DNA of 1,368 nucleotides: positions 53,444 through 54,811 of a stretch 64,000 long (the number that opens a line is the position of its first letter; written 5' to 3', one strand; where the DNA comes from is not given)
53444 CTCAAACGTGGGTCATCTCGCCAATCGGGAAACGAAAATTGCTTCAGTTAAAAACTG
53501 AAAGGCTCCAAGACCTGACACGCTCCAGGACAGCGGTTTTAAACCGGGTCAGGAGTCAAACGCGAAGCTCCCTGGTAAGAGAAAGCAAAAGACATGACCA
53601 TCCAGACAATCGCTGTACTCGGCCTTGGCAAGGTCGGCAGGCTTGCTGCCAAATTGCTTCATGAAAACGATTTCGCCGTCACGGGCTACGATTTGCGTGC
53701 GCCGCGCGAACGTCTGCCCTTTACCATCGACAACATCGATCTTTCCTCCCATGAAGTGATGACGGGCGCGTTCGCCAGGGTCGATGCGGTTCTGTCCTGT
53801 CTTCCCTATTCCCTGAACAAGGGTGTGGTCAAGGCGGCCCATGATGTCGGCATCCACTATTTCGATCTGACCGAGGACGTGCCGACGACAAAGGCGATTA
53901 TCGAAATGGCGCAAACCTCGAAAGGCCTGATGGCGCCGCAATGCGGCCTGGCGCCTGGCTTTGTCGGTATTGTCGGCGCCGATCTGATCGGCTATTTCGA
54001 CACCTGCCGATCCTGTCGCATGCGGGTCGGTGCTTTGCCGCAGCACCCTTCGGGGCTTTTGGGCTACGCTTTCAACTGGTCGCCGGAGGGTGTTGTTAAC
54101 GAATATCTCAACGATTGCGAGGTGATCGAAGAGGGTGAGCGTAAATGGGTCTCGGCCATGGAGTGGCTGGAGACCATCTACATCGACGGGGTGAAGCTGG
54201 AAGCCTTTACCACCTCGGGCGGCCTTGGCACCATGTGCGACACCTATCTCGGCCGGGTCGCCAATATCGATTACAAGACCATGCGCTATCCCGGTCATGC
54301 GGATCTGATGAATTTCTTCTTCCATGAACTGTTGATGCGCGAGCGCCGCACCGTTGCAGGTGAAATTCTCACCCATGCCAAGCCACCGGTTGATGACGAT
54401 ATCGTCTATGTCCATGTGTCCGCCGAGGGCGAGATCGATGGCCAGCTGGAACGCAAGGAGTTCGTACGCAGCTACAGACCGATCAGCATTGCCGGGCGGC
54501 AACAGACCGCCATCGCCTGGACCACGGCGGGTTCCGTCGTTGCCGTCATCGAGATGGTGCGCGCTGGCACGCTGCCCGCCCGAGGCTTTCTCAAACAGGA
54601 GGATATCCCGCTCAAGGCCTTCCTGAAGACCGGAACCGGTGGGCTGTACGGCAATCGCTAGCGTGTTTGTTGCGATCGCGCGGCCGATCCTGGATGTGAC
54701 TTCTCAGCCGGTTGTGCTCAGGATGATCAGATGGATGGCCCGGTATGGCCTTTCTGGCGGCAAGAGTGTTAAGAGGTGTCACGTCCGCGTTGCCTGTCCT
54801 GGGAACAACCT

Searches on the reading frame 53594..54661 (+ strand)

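Call 42: search_protein_families(library=pfam, proteins=[window:53594-54661:+], max_evalue=0.001)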
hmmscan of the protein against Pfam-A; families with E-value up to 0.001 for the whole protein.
window:53594-54661:+ (355 aa): 4 families
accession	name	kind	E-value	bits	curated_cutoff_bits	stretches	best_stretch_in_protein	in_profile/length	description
PF16653.10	Sacchrp_dh_C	-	3.6e-23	83.5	31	1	118-339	1-248/265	Saccharopine dehydrogenase C-terminal domain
PF03435.24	Sacchrp_dh_NADP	-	2.8e-08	34.6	25.1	1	6-93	1-98/129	Saccharopine dehydrogenase NADP binding domain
PF02826.25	2-Hacid_dh_C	-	0.00051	19.9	25.1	0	4-72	37-101/178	D-isomer specific 2-hydroxyacid dehydrogenase, NAD binding domain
PF01118.30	Semialdhyde_dh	-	0.00085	20.2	26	0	6-96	2-100/121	Semialdehyde dehydrogenase, NAD binding domain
